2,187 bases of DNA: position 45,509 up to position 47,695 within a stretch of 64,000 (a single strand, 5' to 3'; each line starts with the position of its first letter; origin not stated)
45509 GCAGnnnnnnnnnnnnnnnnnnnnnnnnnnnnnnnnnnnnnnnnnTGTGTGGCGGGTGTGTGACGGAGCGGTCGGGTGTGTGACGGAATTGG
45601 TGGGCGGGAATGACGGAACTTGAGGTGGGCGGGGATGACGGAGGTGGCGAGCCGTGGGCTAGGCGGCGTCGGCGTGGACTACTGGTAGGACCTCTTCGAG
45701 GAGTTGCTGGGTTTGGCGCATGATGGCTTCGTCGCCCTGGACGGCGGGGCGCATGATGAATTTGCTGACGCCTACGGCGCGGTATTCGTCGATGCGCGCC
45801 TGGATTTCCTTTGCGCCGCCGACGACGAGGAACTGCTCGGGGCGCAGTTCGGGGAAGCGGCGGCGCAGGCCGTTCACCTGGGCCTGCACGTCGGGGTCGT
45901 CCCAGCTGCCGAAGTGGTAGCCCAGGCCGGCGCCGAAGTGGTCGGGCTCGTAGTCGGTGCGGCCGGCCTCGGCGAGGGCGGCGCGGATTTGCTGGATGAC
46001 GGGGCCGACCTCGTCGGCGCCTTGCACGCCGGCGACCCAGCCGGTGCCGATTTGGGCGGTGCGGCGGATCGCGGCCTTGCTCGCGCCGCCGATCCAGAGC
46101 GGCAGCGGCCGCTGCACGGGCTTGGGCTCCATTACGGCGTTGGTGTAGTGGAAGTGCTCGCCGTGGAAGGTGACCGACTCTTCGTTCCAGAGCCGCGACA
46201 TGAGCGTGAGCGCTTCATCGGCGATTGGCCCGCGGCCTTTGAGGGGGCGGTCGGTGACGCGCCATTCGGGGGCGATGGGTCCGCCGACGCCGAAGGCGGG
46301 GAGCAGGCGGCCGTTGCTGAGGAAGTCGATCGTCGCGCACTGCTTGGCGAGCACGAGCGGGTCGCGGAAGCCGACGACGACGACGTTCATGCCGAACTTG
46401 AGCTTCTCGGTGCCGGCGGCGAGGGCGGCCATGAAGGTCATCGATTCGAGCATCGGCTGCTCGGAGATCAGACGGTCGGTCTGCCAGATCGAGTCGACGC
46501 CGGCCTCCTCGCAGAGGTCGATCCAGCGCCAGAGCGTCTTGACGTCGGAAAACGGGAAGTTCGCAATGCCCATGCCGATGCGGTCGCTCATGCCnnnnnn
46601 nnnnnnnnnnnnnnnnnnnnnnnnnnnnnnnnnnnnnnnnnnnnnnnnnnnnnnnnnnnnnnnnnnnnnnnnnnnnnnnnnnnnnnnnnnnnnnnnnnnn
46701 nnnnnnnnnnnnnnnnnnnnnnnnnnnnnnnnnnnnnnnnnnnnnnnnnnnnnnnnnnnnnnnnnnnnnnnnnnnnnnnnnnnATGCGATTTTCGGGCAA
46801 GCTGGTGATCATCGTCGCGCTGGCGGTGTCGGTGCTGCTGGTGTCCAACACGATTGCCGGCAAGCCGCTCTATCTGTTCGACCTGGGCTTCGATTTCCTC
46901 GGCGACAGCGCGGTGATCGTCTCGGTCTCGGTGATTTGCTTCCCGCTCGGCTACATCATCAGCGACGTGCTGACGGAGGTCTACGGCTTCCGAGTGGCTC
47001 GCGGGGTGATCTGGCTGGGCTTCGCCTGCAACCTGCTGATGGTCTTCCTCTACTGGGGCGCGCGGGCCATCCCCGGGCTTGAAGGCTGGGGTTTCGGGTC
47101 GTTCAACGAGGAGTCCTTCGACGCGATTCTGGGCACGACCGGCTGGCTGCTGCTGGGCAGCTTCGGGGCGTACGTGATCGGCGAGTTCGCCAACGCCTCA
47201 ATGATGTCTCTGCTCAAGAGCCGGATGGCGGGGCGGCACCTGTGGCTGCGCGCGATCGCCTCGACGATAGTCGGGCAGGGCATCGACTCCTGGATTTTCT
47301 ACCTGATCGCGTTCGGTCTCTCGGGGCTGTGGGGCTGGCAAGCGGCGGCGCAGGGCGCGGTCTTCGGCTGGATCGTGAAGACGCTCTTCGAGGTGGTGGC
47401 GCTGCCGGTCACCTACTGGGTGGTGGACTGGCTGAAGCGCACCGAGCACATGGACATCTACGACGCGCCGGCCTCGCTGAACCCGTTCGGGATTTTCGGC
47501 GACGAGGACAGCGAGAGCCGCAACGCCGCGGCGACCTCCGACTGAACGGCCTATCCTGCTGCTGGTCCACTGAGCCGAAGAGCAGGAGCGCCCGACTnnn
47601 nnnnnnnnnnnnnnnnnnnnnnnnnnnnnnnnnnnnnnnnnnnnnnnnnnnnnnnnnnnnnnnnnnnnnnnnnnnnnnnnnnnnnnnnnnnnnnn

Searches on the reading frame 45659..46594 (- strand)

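Call 51: search_protein_families(library=pfam, proteins=[window:45659-46594:-], max_evalue=0.01)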
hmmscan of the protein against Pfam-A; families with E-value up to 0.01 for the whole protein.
window:45659-46594:- (311 aa): 1 family
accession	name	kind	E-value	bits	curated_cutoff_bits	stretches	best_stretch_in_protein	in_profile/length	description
PF00296.26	Bac_luciferase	-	3.5e-46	158.4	27.9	1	19-219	23-222/314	Luciferase-like monooxygenase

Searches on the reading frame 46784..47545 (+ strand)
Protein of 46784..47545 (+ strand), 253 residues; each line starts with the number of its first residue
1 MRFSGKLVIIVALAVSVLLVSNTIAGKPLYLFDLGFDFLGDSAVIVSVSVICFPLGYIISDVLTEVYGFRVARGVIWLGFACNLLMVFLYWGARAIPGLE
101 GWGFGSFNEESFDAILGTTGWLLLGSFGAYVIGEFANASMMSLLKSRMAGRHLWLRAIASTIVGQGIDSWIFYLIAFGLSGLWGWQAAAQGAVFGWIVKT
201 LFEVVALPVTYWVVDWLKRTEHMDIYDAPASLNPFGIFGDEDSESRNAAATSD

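Call 51: search_protein_families(library=pfam, proteins=[window:46784-47545:+], max_evalue=0.01)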
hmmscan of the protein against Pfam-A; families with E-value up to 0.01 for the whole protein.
window:46784-47545:+ (253 aa): 1 family
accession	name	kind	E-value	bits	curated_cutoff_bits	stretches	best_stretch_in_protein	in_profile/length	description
PF02592.20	Vut_1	-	3.8e-45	154.4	27.2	1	48-213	2-152/152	Putative vitamin uptake transporter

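Call 62: find_homologous_proteins(query=window:46784-47545:+, max_evalue=1e-30)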
Query window:46784-47545:+ (253 aa): 3020 proteins with E <= 1e-30 among 5128 candidates; the best 120 are listed.
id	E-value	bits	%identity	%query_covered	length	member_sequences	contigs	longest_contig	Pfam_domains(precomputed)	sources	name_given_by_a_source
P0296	5.0e-161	552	99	100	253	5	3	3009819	PF02592.21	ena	-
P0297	5.7e-139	480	86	99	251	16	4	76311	PF02592.21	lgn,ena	-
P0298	1.1e-122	427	80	99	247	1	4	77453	PF02592.21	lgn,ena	-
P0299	1.9e-122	426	80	99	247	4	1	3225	PF02592.21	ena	-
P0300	2.2e-122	426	79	99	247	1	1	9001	PF02592.21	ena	-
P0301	2.5e-122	426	79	99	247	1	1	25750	PF02592.21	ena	-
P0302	2.6e-122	426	79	99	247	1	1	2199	PF02592.21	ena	-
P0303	2.6e-122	425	79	99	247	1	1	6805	PF02592.21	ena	-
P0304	3.6e-122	425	79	99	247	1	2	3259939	PF02592.21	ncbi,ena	-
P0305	4.8e-122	425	79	99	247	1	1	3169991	PF02592.21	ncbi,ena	-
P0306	2.0e-121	423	78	99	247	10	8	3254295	PF02592.21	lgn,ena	-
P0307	4.4e-117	408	76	99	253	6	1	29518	PF02592.21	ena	-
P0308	1.6e-115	403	77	98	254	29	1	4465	PF02592.21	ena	-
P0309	6.9e-114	398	76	99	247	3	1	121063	PF02592.21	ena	-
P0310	1.4e-113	397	75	98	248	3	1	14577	PF02592.21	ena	-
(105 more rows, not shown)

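Call 63: find_encoding_contigs(protein=P0296, flank=2500, max_places=10)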
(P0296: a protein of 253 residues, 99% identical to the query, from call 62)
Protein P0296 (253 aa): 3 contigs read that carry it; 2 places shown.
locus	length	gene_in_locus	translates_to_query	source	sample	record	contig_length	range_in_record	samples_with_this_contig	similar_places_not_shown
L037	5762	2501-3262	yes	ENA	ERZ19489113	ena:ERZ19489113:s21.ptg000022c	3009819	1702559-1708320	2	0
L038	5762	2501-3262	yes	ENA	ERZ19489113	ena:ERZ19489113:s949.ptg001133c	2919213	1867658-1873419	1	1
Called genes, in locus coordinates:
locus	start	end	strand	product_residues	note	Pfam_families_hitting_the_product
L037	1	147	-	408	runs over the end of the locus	PF08495:FIST, PF10442:FIST_C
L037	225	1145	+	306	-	PF00459:Inositol_P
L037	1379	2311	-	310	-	PF00296:Bac_luciferase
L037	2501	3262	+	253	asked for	PF02592:Vut_1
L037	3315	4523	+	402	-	PF04909:Amidohydro_2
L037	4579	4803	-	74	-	PF11455:MazE-like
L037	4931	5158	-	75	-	PF11455:MazE-like (weak)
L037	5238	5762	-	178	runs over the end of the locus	PF13302:Acetyltransf_3, PF13420:Acetyltransf_4, PF00583:Acetyltransf_1, PF13508:Acetyltransf_7 (weak)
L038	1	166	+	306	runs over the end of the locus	PF00459:Inositol_P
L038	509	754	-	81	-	-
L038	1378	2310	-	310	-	PF00296:Bac_luciferase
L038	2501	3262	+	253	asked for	PF02592:Vut_1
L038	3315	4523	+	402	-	PF04909:Amidohydro_2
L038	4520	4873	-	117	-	PF02452:PemK_toxin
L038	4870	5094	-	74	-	PF11455:MazE-like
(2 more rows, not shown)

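Call 64: find_encoding_contigs(protein=P0297, flank=2500, max_places=10)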
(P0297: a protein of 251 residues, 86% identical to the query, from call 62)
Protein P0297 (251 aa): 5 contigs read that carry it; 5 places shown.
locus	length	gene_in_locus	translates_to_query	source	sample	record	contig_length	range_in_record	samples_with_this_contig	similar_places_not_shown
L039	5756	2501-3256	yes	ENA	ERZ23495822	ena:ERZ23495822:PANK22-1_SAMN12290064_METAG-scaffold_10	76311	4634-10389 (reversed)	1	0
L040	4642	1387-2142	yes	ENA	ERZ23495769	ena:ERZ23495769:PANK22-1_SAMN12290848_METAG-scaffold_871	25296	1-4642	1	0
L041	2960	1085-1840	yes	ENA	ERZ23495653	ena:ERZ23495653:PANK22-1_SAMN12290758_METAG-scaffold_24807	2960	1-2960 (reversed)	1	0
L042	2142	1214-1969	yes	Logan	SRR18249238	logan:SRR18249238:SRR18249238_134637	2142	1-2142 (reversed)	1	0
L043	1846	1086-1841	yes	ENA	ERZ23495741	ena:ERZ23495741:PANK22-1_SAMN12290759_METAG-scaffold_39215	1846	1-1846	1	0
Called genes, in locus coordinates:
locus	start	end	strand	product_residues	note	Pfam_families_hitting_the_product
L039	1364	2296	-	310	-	PF00296:Bac_luciferase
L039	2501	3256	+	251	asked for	PF02592:Vut_1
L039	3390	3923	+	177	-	-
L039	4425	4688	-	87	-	PF02597:ThiS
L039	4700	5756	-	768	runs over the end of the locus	PF01315:Ald_Xan_dh_C, PF02738:MoCoBD_1, PF20256:MoCoBD_2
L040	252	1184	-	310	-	PF00296:Bac_luciferase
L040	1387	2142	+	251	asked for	PF02592:Vut_1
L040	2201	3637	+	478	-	PF01555:N6_N4_Mtase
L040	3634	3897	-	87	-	PF02597:ThiS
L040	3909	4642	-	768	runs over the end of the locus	PF01315:Ald_Xan_dh_C, PF02738:MoCoBD_1, PF20256:MoCoBD_2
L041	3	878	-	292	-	?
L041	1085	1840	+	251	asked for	PF02592:Vut_1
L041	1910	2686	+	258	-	-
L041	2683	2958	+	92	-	?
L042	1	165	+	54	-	?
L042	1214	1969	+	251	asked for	PF02592:Vut_1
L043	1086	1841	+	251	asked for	PF02592:Vut_1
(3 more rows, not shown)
